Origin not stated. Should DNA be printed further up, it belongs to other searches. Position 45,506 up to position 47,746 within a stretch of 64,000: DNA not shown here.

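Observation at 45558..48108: Signal-less SGNH hydrolase with PLAT-like C-terminal domain plus small TM partner: candidate membrane-targeting effector pair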

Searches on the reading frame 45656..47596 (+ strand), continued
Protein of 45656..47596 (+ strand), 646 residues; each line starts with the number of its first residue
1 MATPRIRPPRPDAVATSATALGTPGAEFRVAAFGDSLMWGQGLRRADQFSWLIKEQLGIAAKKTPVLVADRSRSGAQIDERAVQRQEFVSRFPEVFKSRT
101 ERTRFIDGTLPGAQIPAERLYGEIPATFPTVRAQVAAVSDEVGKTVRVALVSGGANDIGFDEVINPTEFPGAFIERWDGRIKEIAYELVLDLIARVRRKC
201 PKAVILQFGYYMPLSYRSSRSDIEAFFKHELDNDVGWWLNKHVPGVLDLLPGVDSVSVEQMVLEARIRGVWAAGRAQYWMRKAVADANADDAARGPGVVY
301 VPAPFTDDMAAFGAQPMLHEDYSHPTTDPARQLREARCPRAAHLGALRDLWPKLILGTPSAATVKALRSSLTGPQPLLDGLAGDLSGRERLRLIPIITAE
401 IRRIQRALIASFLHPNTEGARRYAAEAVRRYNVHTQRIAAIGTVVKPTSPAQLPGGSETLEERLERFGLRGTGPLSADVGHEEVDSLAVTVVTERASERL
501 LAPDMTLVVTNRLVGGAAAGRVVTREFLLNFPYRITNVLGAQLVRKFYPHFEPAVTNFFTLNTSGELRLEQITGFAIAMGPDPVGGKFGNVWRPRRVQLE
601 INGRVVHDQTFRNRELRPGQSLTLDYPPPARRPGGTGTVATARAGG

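Call 66: search_protein_families(library=padloc, proteins=[L096:1898-2497:-, L096:2437-2898:-, L096:2886-3920:-, L096:4061-4576:+, L096:4738-5214:-, L001:6190-7872:-, L001:7888-9126:-, L008:780-2168:-, L111:754-2391:+, L092:490-1692:-], max_evalue=0.00001)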
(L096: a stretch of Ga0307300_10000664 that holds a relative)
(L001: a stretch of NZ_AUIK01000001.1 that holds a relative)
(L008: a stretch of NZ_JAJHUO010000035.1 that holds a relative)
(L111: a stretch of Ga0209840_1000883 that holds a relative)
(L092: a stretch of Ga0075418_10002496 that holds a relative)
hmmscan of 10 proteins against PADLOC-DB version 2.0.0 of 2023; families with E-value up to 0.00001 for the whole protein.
L096:1898-2497:- (199 aa): 2 families
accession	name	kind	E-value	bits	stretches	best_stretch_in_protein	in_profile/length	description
PDLC00666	Effector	-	2.1e-56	188.6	1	22-182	10-170/174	1TM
PDLC00665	Effector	-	6.1e-47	158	1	32-190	6-167/178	1TM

L096:2437-2898:- (153 aa): 4 families
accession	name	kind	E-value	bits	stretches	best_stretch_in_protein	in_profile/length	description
PDLC00869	E2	-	8.5e-51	170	1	5-151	6-155/158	E2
PDLC00874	E2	-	5.4e-45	150.3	1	40-149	2-116/121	E2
PDLC00867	E2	-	1.2e-18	65.4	1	70-148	66-143/145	E2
PDLC00858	E2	-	6.1e-06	24.5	1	86-148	76-135/148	E2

L096:2886-3920:- (344 aa): 19 families
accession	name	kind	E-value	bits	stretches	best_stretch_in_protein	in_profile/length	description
PDLC00779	Cyclase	-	2.1e-141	469.2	1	2-343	9-345/345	oligonucleotide-cyclase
PDLC00777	Cyclase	-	4.3e-57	192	1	3-342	5-335/341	oligonucleotide-cyclase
PDLC00818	Cyclase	-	6.8e-35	119.1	1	10-302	11-295/322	oligonucleotide-cyclase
PDLC00823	Cyclase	-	3.4e-32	110.2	1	11-297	14-279/285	oligonucleotide-cyclase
PDLC00809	Cyclase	-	5.3e-27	93.2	1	10-300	12-293/295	oligonucleotide-cyclase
PDLC00776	Cyclase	-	4.7e-17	60.3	1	6-295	9-279/287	oligonucleotide-cyclase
PDLC00805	Cyclase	-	6.7e-11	40.2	1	6-235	29-246/314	oligonucleotide-cyclase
PDLC00820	Cyclase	-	1.1e-10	39.3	1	11-237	12-225/324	oligonucleotide-cyclase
PDLC00814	Cyclase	-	2.2e-09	35.1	1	12-215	15-206/295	oligonucleotide-cyclase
PDLC00796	Cyclase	-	9.3e-08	29.8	1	8-216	9-202/432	oligonucleotide-cyclase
PDLC00808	Cyclase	-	1.1e-07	29.4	1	41-233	52-238/325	oligonucleotide-cyclase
PDLC00810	Cyclase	-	1.3e-07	29.4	1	7-287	9-287/335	oligonucleotide-cyclase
PDLC00803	Cyclase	-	1.4e-07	29.5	1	15-250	16-221/253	oligonucleotide-cyclase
PDLC00802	Cyclase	-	6.2e-07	26.9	1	159-280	184-309/332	oligonucleotide-cyclase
PDLC00786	Cyclase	-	6.4e-07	27.1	1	10-218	11-208/293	oligonucleotide-cyclase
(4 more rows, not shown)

L096:4061-4576:+ (172 aa): 1 family
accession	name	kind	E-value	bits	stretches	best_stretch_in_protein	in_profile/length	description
PDLC03946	RmrA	-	2.2e-06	24.6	1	28-90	9-71/357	-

L096:4738-5214:- (158 aa): 0 families

L001:6190-7872:- (560 aa): 0 families

L001:7888-9126:- (412 aa): 34 families (the best 25 are shown)
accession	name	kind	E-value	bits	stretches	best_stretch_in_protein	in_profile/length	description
PDLC04053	PD-T4-6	-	4.7e-105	349.4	1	82-360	5-283/311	-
PDLC04043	PD-T4-6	-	7e-101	336.5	1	82-385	11-314/452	-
PDLC04039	PD-T4-6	-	1.7e-95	318.7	1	76-354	4-282/458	-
PDLC04042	PD-T4-6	-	6.5e-94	312.8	1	82-355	5-279/292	-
PDLC04054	PD-T4-6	-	2e-89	298.4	1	83-358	7-285/347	-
PDLC04061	PD-T4-6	-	3.2e-87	292.1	1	87-355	17-290/510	-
PDLC04041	PD-T4-6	-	6.1e-85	284.1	1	76-356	17-301/443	-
PDLC04052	PD-T4-6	-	5.6e-79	264.6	1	88-365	11-293/496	-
PDLC04060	PD-T4-6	-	1.7e-75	252.8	1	87-345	9-266/486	-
PDLC04057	PD-T4-6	-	3e-72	242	1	83-350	5-272/443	-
PDLC04040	PD-T4-6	-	9.9e-70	233.8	1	94-363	2-280/547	-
PDLC04138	mad6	-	1.1e-65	220.9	1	70-355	35-320/659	mads_6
PDLC04047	PD-T4-6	-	1.1e-65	219.9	1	83-344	7-268/327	-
PDLC04048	PD-T4-6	-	8.2e-60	201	1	84-348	7-272/354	-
PDLC04050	PD-T4-6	-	2.9e-53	179.5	1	87-343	64-321/480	-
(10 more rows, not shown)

L008:780-2168:- (462 aa): 0 families

L111:754-2391:+ (546 aa): 0 families

L092:490-1692:- (400 aa): 0 families
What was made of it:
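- a complete CBASS system (L096, call 66);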

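Call 70: search_protein_families(library=pfam, proteins=[L099:2088-2345:+, L109:1599-1901:+, L002:12064-12630:+, L002:12614-13090:+, L104:3605-4189:+, L095:3970-6423:+, L005:12015-13352:+, L006:7185-9620:+, L007:4502-7873:-, L092:1697-4321:-], max_evalue=0.01)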
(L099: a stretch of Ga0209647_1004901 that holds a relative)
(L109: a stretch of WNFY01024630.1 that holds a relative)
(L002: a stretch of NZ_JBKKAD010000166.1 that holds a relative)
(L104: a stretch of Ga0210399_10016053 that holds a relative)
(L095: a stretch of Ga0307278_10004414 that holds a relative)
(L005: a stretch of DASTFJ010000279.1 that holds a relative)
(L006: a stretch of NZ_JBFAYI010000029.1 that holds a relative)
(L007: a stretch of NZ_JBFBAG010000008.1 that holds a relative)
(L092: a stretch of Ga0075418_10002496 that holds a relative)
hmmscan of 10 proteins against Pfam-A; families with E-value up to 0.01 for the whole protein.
L099:2088-2345:+ (86 aa): 0 families

L109:1599-1901:+ (101 aa): 1 family
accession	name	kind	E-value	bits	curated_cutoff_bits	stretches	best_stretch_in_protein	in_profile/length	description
PF13478.12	XdhC_C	-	0.0094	16.9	29.7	0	38-67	53-85/125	XdhC Rossmann domain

L002:12064-12630:+ (189 aa): 0 families

L002:12614-13090:+ (159 aa): 1 family
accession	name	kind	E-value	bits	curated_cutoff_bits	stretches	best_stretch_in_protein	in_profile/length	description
PF10708.14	DUF2510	-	3e-08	33.7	24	1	28-52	2-27/35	Protein of unknown function (DUF2510)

L104:3605-4189:+ (195 aa): 0 families

L095:3970-6423:+ (818 aa): 0 families

L005:12015-13352:+ (446 aa): 0 families

L006:7185-9620:+ (812 aa): 12 families
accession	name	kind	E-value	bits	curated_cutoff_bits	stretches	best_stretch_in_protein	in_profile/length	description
PF13424.12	TPR_12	-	7e-49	164.4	30.1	7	667-739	1-73/77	Tetratricopeptide repeat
PF13374.12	TPR_10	-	1.1e-47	159.1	27.5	6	752-793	1-42/42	Tetratricopeptide repeat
PF24885.1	TPR_NPHP3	-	1.3e-11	44.8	100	1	688-755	118-185/239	Nephrocystin-3 TPR domain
PF13174.12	TPR_6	-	1.1e-10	41.8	26.3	0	758-781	5-28/33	Tetratricopeptide repeat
PF00931.28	NB-ARC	-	3.3e-06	27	23.5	1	93-265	22-206/248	NB-ARC domain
PF14534.12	DUF4440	-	1.3e-05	26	25.2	0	688-724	16-51/107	Domain of unknown function (DUF4440)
PF14561.12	TPR_20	-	0.00024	21.8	25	0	538-593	17-56/90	Tetratricopeptide repeat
PF14559.12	TPR_19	-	0.0003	21.5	25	0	556-614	4-54/68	Tetratricopeptide repeat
PF25000.1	DUF7779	-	0.00044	20.9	27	1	323-406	10-93/95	Domain of unknown function (DUF7779)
PF05729.18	NACHT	-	0.00048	20.4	26.7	1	93-235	4-166/167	NACHT domain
PF13432.12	TPR_16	-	0.006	17.5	32.7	0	763-791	7-30/65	Tetratricopeptide repeat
PF13401.12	AAA_22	-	0.007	17.1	27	0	90-178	6-94/130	AAA domain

L007:4502-7873:- (1123 aa): 1 family
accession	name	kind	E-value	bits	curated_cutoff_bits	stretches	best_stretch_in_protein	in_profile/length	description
PF13191.12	AAA_16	-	0.00028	21.9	32.6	1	161-275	2-138/167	AAA ATPase domain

L092:1697-4321:- (874 aa): 1 family
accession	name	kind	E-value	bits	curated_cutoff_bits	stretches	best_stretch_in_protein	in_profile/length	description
PF00882.24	Zn_dep_PLPC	-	2.7e-07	31.1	26.8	1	191-300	45-127/167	Zinc dependent phospholipase C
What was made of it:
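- A Zn-phospholipase-C-domain protein neighbours the homologue in L092 (call 70).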

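Call 87: fold_search(model_id=the predicted structure, library=viral)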
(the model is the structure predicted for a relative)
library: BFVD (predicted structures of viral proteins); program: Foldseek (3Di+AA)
matches with E <= 10: 745; with E <= 0.001: 1
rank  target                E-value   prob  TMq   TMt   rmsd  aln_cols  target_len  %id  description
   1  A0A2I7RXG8            4.9e-04  0.98  0.21  0.28  22.7       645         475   10  SGNH hydrolase-type esterase domain protein [Vibrio phage 1.249.B._10N.261.55.B9]
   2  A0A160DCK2            1.7e-03  1.00  0.16  0.38   6.5       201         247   15  Lipase [Gordonia phage Bowser]
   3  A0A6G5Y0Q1            3.5e-03  1.00  0.16  0.22  10.0       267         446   11  (no name in the UniProt tables at hand)
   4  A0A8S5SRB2            3.7e-03  1.00  0.15  0.19   5.5       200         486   13  Lipase [Podoviridae sp. ctCi71]
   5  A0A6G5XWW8            7.4e-03  0.99  0.15  0.20  17.6       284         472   10  (no name in the UniProt tables at hand)
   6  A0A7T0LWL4            9.1e-03  0.85  0.21  0.15  18.2       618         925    9  Tail spike protein [Pectobacterium phage Possum]
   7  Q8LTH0                9.5e-03  0.99  0.14  0.15   9.9       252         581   10  SGNH hydrolase-type esterase domain-containing protein [Phietavirus pv187]
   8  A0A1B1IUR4            1.0e-02  0.96  0.20  0.26   9.8       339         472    9  (no name in the UniProt tables at hand)
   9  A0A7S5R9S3            1.1e-02  0.75  0.21  0.17  19.3       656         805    9  (no name in the UniProt tables at hand)
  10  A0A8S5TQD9            1.7e-02  0.99  0.15  0.14   8.6       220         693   12  GDSL like Lipase Acylhydrolase [Siphoviridae sp. ctbbV81]
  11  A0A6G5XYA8            1.8e-02  0.85  0.14  0.18  15.5       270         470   14  (no name in the UniProt tables at hand)
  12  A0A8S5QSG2            2.0e-02  1.00  0.15  0.19   4.9       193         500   13  SGNH-hydrolase family esterase [Podoviridae sp. ctaUh10]
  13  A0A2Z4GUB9            3.0e-02  0.99  0.14  0.14   8.7       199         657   13  (no name in the UniProt tables at hand)
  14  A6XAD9                3.4e-02  0.98  0.13  0.17   7.7       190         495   10  Uncharacterized protein [Actinomyces phage Av-1]
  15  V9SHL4                3.4e-02  0.69  0.11  0.14  16.2       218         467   11  Uncharacterized protein [Achromobacter phage JWDelta]
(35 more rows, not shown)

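Call 90: find_related_loci(query=A1, collection=viral_contigs, flank=6000)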
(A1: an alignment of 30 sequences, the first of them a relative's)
Query A1 (646 aa) in viral_contigs; peptide patterns used: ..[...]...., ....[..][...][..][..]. (x = any residue, [..] = any of these).
10 stretches matched a pattern; 1 encode a relative of the query (tblastn E <= 1e-3); 1 distinct loci.
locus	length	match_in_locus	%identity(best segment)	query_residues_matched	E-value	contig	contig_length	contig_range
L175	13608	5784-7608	45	28-634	4e-142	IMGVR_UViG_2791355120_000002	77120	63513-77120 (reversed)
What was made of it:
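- Tried and rejected: One IMG/VR prophage hit was found (call 90).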

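Call 92: search_protein_families(library=pfam, proteins=[L175:541-1323:-, L175:1457-2449:+, L175:2562-3290:-, L175:3588-4382:+, L175:4382-5308:+, L175:8941-9729:+, L175:9729-11903:+, L175:12134-12682:-], max_evalue=0.001)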
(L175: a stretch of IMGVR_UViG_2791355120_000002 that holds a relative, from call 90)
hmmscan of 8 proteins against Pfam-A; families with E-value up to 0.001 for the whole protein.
L175:541-1323:- (260 aa): 3 families
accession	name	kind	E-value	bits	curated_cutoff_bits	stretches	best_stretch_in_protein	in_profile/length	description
PF00239.26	Resolvase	-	1.3e-22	80.9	23.3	1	25-165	1-143/145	Resolvase, N terminal domain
PF20552.4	HTH_62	-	1.6e-05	25.3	27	1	203-242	30-69/72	Recombinase-like helix-turn-helix domain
PF07508.19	Recombinase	-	0.00057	20.5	21.1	0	210-243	19-52/102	Recombinase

L175:1457-2449:+ (331 aa): 1 family
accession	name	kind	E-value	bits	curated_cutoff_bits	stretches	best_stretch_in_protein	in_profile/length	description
PF20075.5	DUF6471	-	1.4e-10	41.3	26.8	1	1-35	13-47/65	Domain of unknown function (DUF6471)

L175:2562-3290:- (242 aa): 0 families

L175:3588-4382:+ (265 aa): 2 families
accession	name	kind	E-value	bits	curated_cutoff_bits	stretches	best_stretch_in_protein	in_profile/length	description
PF20613.4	HipA_2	-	1.4e-09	38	27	1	43-170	32-155/240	HipA-like kinase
PF00454.33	PI3_PI4_kinase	-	6.5e-05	23.4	27.1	1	140-173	144-177/241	Phosphatidylinositol 3- and 4-kinase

L175:4382-5308:+ (309 aa): 0 families

L175:8941-9729:+ (263 aa): 0 families

L175:9729-11903:+ (725 aa): 2 families
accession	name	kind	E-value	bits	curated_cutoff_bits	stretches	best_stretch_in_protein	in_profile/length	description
PF05876.18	GpA_ATPase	-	1e-58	199.3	25.6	1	55-323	1-247/247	Phage terminase large subunit gpA, ATPase domain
PF20454.4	GpA_nuclease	-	2.4e-54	185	22.5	1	350-662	1-284/294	Terminase large subunit gpA, endonuclease domain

L175:12134-12682:- (182 aa): 0 families
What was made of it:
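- a prophage with a gpA terminase and a HipA-like kinase (L175, calls 90, 92);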
